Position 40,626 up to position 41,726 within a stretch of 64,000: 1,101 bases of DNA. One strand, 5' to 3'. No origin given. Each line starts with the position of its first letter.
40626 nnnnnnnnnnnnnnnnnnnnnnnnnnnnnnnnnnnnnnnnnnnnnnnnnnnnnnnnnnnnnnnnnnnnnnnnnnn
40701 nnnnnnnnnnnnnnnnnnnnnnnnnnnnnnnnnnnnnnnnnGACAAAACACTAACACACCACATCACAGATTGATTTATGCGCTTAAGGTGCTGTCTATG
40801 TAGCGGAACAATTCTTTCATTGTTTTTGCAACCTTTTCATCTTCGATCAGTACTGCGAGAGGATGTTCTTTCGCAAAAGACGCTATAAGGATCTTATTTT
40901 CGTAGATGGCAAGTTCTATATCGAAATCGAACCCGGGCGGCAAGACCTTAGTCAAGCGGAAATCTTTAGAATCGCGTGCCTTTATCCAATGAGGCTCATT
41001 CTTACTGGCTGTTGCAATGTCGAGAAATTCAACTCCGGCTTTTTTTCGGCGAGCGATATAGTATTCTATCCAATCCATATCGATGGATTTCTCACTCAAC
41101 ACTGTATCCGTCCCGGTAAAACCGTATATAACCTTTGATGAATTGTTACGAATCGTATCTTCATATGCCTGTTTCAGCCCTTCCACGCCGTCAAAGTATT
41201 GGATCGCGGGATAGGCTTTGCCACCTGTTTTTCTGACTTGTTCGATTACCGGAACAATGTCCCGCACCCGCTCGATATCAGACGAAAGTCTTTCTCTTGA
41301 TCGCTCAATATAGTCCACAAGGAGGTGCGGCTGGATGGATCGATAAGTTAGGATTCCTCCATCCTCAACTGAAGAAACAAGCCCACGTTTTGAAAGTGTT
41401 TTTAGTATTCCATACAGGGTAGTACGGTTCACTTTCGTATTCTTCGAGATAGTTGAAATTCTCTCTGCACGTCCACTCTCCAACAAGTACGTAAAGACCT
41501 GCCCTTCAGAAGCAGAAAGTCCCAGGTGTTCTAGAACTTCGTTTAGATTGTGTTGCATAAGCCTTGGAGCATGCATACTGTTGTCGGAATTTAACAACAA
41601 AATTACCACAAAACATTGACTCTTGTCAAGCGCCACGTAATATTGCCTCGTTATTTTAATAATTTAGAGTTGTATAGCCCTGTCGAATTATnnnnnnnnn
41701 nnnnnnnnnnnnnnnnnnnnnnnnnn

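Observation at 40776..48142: Liv-type amino-acid ABC transporter with two substrate-binding proteins, each paired with a TrmB-family regulator and palindromic operator candidates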

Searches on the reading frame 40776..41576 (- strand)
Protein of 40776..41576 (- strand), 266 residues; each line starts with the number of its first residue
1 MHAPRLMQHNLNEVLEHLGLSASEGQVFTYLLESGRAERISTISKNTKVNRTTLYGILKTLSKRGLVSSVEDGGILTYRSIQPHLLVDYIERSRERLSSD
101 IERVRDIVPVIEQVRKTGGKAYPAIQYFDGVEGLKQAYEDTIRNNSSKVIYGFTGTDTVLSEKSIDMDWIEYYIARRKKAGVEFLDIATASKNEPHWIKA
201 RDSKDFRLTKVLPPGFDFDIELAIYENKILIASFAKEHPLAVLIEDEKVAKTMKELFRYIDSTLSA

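Call 4: search_protein_families(library=pfam, proteins=[window:40776-41576:-], max_evalue=0.01)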
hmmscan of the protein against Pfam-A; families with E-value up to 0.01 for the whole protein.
window:40776-41576:- (266 aa): 6 families
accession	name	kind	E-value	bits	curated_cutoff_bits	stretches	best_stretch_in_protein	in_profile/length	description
PF01978.25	TrmB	-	2e-11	44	25.6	1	15-83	1-67/68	Sugar-specific transcriptional regulator TrmB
PF09339.16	HTH_IclR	-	1.2e-05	25.4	22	1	27-69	8-50/52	IclR helix-turn-helix domain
PF02082.26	Rrf2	-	0.0016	19.1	30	1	33-70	19-56/132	Iron-dependent Transcriptional regulator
PF03551.20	PadR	-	0.0035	17.7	27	0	39-70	18-50/75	Transcriptional regulator PadR-like family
PF03965.22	Penicillinase_R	-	0.0061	17.3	22.6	0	21-82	2-66/115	Penicillinase repressor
PF25213.1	HVO_A0261_N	-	0.0069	16.7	35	0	18-72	7-59/86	HVO_A0261 N-terminal domain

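Call 5: search_protein_families(library=ncbifam, proteins=[window:40776-41576:-], max_evalue=0.01)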
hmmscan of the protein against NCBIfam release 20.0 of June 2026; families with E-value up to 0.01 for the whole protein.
window:40776-41576:- (266 aa): 5 families
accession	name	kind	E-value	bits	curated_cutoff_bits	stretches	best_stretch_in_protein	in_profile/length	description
NF047390.1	TransRegTrmBL1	equivalog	2e-08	33.6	650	1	10-150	5-138/341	HTH-type sugar sensing transcriptional regulator TrmBL1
NF040939.2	trans_reg_lrs14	equivalog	2.6e-05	24.2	90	1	13-70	11-69/103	Lrs14 family HTH-type transcriptional regulator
TIGR01884.1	cas_HTH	subfamily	0.00025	20.5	60.2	1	18-71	138-190/202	CRISPR-associated CARF protein Csa3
NF053606.1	Sta1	subfamily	0.0042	17.2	80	0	12-70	9-67/100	Sta1 family transcriptional regulator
NF008886.0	PRK11920.1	equivalog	0.0043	16.7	193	1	34-91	21-80/153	iron-responsive transcriptional regulator RirA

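Call 10: find_homologous_proteins(query=window:40776-41576:-)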
Query window:40776-41576:- (266 aa): 55 proteins with E <= 0.001 among 1248 candidates.
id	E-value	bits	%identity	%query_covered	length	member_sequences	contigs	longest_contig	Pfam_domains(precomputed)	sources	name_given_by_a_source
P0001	1.4e-169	580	100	100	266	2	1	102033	PF01978.26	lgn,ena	-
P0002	4.6e-125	434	74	98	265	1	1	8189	PF01978.26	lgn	-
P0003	2.8e-117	409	69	99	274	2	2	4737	PF01978.26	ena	-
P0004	7.6e-112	391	65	99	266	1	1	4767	PF01978.26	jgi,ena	-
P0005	2.6e-110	386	66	99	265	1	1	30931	PF01978.26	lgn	-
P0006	3.2e-110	386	67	97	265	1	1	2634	PF01978.26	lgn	-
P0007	4.2e-107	375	65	97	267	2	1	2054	PF01978.26,PF09339.17,PF12802.14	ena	-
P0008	6.0e-102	359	62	100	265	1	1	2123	PF01978.26,PF09339.17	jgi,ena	-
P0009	6.9e-99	349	61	99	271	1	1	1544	PF01978.26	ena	-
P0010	2.4e-95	337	57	99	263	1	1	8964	PF01978.26,PF09339.17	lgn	-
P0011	6.6e-93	329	58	99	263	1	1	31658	PF01978.26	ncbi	-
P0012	2.0e-89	318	55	99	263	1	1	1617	PF01978.26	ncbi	-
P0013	1.4e-87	312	56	99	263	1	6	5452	PF01978.26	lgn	-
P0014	1.4e-85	305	56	95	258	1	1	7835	PF01978.26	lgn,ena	-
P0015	1.4e-84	302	54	100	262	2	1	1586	PF01978.26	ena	-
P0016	1.5e-81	292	51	100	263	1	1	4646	PF01978.26,PF09339.17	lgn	-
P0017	1.7e-81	292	52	97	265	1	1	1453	PF01978.26,PF09339.17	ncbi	-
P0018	1.8e-81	291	52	100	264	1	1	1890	PF01978.26,PF09339.17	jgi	jgi:sugar-specific transcriptional regulator TrmB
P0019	3.8e-79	284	53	99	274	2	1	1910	PF01978.26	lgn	-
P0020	1.2e-76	276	48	99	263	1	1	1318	PF01978.26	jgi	jgi:sugar-specific transcriptional regulator TrmB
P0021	4.2e-76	274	49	93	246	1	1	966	PF01978.26,PF09339.17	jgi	jgi:sugar-specific transcriptional regulator TrmB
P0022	9.2e-76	273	51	100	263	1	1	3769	PF01978.26,PF12802.14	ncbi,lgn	-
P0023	3.2e-75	271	49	100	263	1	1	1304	PF01978.26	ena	-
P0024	1.2e-74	269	51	96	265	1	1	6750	PF01978.26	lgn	-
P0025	7.1e-74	267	49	98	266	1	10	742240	PF01978.26,PF09339.17,PF12802.14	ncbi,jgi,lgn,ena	-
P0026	4.4e-73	264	48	99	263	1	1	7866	PF01978.26,PF12802.14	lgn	-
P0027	2.8e-72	261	47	97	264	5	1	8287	PF01978.26,PF09339.17,PF12802.14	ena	-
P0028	3.6e-72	261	49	97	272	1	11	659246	PF01978.26,PF09339.17,PF12802.14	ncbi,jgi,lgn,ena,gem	-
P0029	1.5e-71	259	49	99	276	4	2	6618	PF01978.26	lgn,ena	-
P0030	3.6e-71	258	48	97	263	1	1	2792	PF01047.29,PF01978.26,PF09339.17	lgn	-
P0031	4.1e-71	258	48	97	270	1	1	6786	PF01047.29,PF01978.26,PF09339.17,PF12802.14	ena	-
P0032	5.6e-71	257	46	99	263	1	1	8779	PF01978.26,PF12802.14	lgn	-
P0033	9.7e-71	256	47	97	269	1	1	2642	PF01978.26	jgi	jgi:sugar-specific transcriptional regulator TrmB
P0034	5.9e-70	254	48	99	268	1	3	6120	PF01978.26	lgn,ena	-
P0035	1.5e-69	252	47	96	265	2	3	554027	PF01978.26,PF09339.17,PF12802.14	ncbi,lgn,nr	ncbi:helix-turn-helix domain-containing protein [Patescibacteria group bacterium]|nr:helix-turn-heli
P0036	4.3e-69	251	47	99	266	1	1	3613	PF01978.26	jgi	jgi:sugar-specific transcriptional regulator TrmB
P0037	5.8e-69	251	47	96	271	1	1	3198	PF01978.26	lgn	-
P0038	9.9e-69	250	48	95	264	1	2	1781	PF01978.26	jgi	jgi:sugar-specific transcriptional regulator TrmB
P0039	8.7e-67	243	45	97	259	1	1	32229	PF01978.26,PF09339.17,PF12802.14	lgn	-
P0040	2.1e-66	242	48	96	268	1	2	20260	PF01978.26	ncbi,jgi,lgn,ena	-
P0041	7.1e-66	240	44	94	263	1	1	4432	PF01978.26,PF13551.13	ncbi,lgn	-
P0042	8.4e-66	240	45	98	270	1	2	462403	PF01978.26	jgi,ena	jgi:sugar-specific transcriptional regulator TrmB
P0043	7.0e-65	237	44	99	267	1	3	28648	PF01978.26,PF12802.14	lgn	-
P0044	1.5e-64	236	44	96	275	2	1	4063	PF01978.26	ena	-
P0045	4.5e-63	231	44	97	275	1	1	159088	PF01978.26,PF09339.17,PF12802.14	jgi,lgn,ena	-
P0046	2.9e-60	222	42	97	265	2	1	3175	PF01978.26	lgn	-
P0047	4.9e-58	215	42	97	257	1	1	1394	PF01978.26,PF09339.17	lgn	-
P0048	1.2e-56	210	42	94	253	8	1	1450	PF01978.26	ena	-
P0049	6.8e-56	208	43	98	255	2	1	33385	PF01978.26,PF12802.14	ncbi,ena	-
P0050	2.2e-53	200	43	95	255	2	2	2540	PF01978.26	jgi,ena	-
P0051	2.6e-53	199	41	95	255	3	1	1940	PF01047.29,PF01978.26,PF09339.17,PF12802.14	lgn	-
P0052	1.9e-52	196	40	97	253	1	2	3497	PF01978.26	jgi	-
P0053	1.6e-49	187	41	95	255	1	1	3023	PF01978.26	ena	-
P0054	2.3e-45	173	38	97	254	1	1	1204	PF01978.26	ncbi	-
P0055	3.5e-21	94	32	93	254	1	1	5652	PF01978.26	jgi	jgi:sugar-specific transcriptional regulator TrmB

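Call 14: find_related_loci(query=A1, collection=genome_contigs, flank=6000)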
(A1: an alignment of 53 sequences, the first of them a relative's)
Query A1 (266 aa) in genome_contigs; peptide patterns used: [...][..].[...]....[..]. (x = any residue, [..] = any of these).
330 stretches matched a pattern; 285 encode a relative of the query (tblastn E <= 1e-3); the best 80 are kept; 80 distinct loci.
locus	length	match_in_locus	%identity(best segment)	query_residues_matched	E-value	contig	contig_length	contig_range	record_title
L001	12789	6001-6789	51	1-266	7e-87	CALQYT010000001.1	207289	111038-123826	MAG: Candidatus Nomurabacteria bacterium isolate Ike-100m-30 genome assembly, contig: Ike-100-c17, whole genome shotgun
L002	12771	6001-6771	51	7-266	2e-82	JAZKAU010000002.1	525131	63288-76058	MAG: Patescibacteria group bacterium isolate ADI_H3L2_1_122_18_3-bin046 ADIH3L21_B046_0_000000000002, whole genome shotg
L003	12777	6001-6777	49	3-264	1e-80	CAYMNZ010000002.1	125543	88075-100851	MAG TPA_asm: uncultured Candidatus Saccharibacteria bacterium isolate SRP128246_co1_424 genome assembly, contig: NODE_63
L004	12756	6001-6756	47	10-264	1e-75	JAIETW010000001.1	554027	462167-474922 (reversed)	MAG: Patescibacteria group bacterium isolate time.spades.CONCOCT.2.5kb_081 c_000000000001, whole genome shotgun sequence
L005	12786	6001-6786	44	2-266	5e-74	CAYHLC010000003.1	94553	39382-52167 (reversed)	MAG TPA_asm: uncultured Candidatus Saccharibacteria bacterium isolate ERP119705_co13_82 genome assembly, contig: NODE_26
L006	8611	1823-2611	43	4-266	4e-71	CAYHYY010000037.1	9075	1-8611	MAG TPA_asm: uncultured Candidatus Saccharibacteria bacterium isolate ERP119705_co16_438 genome assembly, contig: NODE_6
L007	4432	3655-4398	44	14-264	1e-70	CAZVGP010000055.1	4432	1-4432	MAG TPA_asm: uncultured Candidatus Saccharibacteria bacterium isolate SRP269290_co8_15 genome assembly, contig: NODE_589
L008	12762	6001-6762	42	7-265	5e-66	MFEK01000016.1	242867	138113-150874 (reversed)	MAG: Candidatus Doudnabacteria bacterium RIFCSPHIGHO2_01_FULL_46_14 rifcsphigho2_01_scaffold_70, whole genome shotgun se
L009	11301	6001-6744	43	11-263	2e-63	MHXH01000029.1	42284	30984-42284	MAG: Parcubacteria group bacterium RIFCSPLOWO2_01_FULL_48_18 rifcsplowo2_01_scaffold_998, whole genome shotgun sequence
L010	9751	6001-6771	43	5-266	8e-61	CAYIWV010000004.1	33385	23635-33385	MAG TPA_asm: uncultured Candidatus Saccharibacteria bacterium isolate ERP119705_co5_641 genome assembly, contig: NODE_15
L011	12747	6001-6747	41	11-264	5e-59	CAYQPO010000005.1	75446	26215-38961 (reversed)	MAG TPA_asm: uncultured Candidatus Saccharibacteria bacterium isolate binchicken_co185_107 genome assembly, contig: NODE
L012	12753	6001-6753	42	7-262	1e-58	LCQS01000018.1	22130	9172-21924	MAG: Parcubacteria group bacterium GW2011_GWA2_51_10 UY63_C0018, whole genome shotgun sequence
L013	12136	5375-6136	39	7-265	2e-56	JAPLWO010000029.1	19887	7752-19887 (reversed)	MAG: Candidatus Magasanikiibacteriota bacterium isolate LacPavin_0920_WC57_MAG_45_8 LacPavin_0920_WC57_scaffold_40699, w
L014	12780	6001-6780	49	1-264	1e-81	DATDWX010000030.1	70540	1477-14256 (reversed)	MAG TPA_asm: Candidatus Paceibacterota bacterium isolate SMAG_U8123 k141_2221074, whole genome shotgun sequence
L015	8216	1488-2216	32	14-260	2e-32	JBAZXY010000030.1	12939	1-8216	MAG: Parcubacteria group bacterium isolate SO_2017_GW1_67 NODE_17969_length_12939_cov_2.868249_OW334_2017, whole genome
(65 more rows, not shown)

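Call 29: search_solved_structures(query=A1, max_evalue=1)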
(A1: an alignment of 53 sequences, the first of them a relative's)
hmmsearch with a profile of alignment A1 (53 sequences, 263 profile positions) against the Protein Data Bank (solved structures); distinct sequences matched with E-value up to 1: 56.
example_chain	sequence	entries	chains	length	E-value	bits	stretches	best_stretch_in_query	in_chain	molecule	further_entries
1sfx_A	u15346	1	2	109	1.7e-05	27.3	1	10-78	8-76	Conserved hypothetical protein AF2008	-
7wze_Y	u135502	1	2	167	0.00014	24.3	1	4-71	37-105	Uncharacterized HTH-type transcriptional regulator YetL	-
6cmv_A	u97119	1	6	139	0.00019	23.9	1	6-106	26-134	Transcriptional regulator Lrs14-like protein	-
2d1h_A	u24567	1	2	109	0.00076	21.9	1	13-86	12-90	109aa long hypothetical transcriptional regulator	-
2pfb_A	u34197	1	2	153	0.0023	20.3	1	10-71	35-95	Transcriptional regulator OhrR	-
2pex_A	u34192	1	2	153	0.0023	20.3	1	10-71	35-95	Transcriptional regulator OhrR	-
1ku9_A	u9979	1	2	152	0.0078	18.6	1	5-141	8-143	hypothetical protein MJ223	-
8za5_A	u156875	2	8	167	0.024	17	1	6-72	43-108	MarR-family transcriptional regulator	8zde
9vg2_A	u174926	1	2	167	0.025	16.9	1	6-72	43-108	MarR-family transcriptional regulator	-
2fbh_A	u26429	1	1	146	0.028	16.7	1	6-69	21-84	transcriptional regulator PA3341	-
5h7b_A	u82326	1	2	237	0.029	16.7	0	1-58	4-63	Immunoglobulin G-binding protein A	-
3cdh_A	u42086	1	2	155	0.036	16.4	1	5-72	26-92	Transcriptional regulator, MarR family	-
5aip_A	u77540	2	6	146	0.037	16.4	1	5-70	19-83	TRANSCRIPTIONAL REGULATOR, MARR FAMILY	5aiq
3qph_A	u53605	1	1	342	0.038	16.3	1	8-86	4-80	TrmB, a global transcription regulator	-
4ija_A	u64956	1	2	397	0.039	16.3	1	20-72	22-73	XylR protein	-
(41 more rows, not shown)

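Call 38: find_encoding_contigs(protein=P0002, flank=5000, max_places=2)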
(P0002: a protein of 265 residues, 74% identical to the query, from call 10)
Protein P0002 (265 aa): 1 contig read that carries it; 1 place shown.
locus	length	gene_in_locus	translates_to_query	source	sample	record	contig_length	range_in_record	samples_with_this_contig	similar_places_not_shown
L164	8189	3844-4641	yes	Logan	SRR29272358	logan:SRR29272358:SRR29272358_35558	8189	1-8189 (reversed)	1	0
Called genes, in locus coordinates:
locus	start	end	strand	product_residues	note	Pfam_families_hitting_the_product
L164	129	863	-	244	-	PF02463:SMC_N (weak), PF13175:AAA_15 (faint), PF13476:AAA_23 (weak), PF00005:ABC_tran, PF13304:AAA_21 (weak), PF12399:BCA_ABC_TP_C (faint)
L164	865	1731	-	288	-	PF02653:BPD_transp_2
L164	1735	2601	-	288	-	PF02653:BPD_transp_2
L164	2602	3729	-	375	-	PF13458:Peripla_BP_6, PF13433:Peripla_BP_5, PF01094:ANF_receptor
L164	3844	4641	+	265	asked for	PF01978:TrmB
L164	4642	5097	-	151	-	-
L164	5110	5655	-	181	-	-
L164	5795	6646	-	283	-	PF01636:APH (faint)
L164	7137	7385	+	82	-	PF04226:Transgly_assoc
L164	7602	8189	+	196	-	?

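Call 39: find_encoding_contigs(protein=P0005, flank=6000, max_places=2)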
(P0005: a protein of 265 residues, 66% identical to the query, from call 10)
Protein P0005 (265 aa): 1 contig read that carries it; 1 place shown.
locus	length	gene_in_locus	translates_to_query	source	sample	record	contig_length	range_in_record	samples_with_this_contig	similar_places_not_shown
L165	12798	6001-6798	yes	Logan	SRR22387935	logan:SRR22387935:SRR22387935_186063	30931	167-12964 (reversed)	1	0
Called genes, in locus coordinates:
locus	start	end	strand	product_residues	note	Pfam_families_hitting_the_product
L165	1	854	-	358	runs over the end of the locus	PF01180:DHO_dh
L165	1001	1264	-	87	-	PF15738:YafQ_toxin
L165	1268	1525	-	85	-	-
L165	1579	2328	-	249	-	PF00005:ABC_tran, PF13304:AAA_21 (faint)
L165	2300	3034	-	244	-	PF02463:SMC_N (weak), PF13175:AAA_15 (faint), PF13476:AAA_23 (weak), PF00005:ABC_tran, PF13304:AAA_21 (weak), PF12399:BCA_ABC_TP_C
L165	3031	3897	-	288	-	PF02653:BPD_transp_2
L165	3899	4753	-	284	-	PF02653:BPD_transp_2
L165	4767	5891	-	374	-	PF13433:Peripla_BP_5, PF13458:Peripla_BP_6, PF01094:ANF_receptor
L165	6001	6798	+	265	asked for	PF01978:TrmB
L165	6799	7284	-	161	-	-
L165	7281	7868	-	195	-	PF09335:VTT_dom (weak)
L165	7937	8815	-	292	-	PF01636:APH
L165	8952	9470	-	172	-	PF18919:DUF5670 (weak)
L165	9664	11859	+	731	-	PF01522:Polysacc_deac_1, PF13506:Glyco_transf_21, PF00535:Glycos_transf_2, PF13641:Glyco_tranf_2_3, PF01644:Chitin_synth_1 (weak), PF03142:Chitin_synth_2 (weak), PF13632:Glyco_trans_2_3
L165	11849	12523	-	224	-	-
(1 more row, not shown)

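Call 40: find_encoding_contigs(protein=P0011, flank=6000, max_places=2)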
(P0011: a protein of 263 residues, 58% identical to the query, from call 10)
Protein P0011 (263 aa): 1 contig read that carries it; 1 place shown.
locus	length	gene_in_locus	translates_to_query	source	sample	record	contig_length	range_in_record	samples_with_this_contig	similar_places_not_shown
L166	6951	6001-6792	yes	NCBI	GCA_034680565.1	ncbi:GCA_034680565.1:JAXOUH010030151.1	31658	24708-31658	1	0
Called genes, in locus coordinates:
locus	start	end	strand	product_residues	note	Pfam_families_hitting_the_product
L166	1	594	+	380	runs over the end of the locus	PF05496:RuvB_N, PF13191:AAA_16 (faint), PF00004:AAA, PF07728:AAA_5 (weak), PF25361:AAA_lid_RFC1 (faint), PF16193:AAA_assoc_2, PF12002:MgsA_C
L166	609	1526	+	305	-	PF02899:Phage_int_SAM_1, PF13495:Phage_int_SAM_4 (faint), PF00589:Phage_integrase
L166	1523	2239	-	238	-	PF02463:SMC_N (faint), PF00005:ABC_tran, PF13304:AAA_21 (weak)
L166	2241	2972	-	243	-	PF02463:SMC_N (faint), PF13476:AAA_23 (weak), PF00005:ABC_tran, PF13175:AAA_15 (faint), PF13304:AAA_21 (faint), PF12399:BCA_ABC_TP_C (weak)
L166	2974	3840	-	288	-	PF02653:BPD_transp_2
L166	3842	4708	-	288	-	PF02653:BPD_transp_2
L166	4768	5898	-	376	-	PF13433:Peripla_BP_5, PF13458:Peripla_BP_6, PF01094:ANF_receptor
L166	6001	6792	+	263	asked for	PF01978:TrmB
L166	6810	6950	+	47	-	?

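Call 41: find_encoding_contigs(protein=P0003, flank=5000, max_places=2)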
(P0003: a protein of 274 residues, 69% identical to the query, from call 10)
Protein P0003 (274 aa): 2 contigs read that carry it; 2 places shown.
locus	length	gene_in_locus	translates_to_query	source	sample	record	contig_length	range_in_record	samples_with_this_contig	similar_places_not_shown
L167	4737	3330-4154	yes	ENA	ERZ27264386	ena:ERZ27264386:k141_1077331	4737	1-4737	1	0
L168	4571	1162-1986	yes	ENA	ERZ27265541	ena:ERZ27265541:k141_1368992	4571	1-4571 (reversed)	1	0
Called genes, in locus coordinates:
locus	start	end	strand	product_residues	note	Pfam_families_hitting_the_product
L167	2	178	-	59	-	?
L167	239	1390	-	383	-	PF13433:Peripla_BP_5, PF13458:Peripla_BP_6, PF01094:ANF_receptor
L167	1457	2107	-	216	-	-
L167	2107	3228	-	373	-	PF13458:Peripla_BP_6, PF13433:Peripla_BP_5, PF01094:ANF_receptor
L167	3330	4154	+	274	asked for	PF01978:TrmB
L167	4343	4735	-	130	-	?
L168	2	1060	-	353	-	?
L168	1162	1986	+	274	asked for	PF01978:TrmB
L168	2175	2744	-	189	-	PF01978:TrmB, PF12802:MarR_2 (weak), PF01047:MarR (weak), PF09339:HTH_IclR (weak)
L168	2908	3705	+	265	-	PF03372:Exo_endo_phos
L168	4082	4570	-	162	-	?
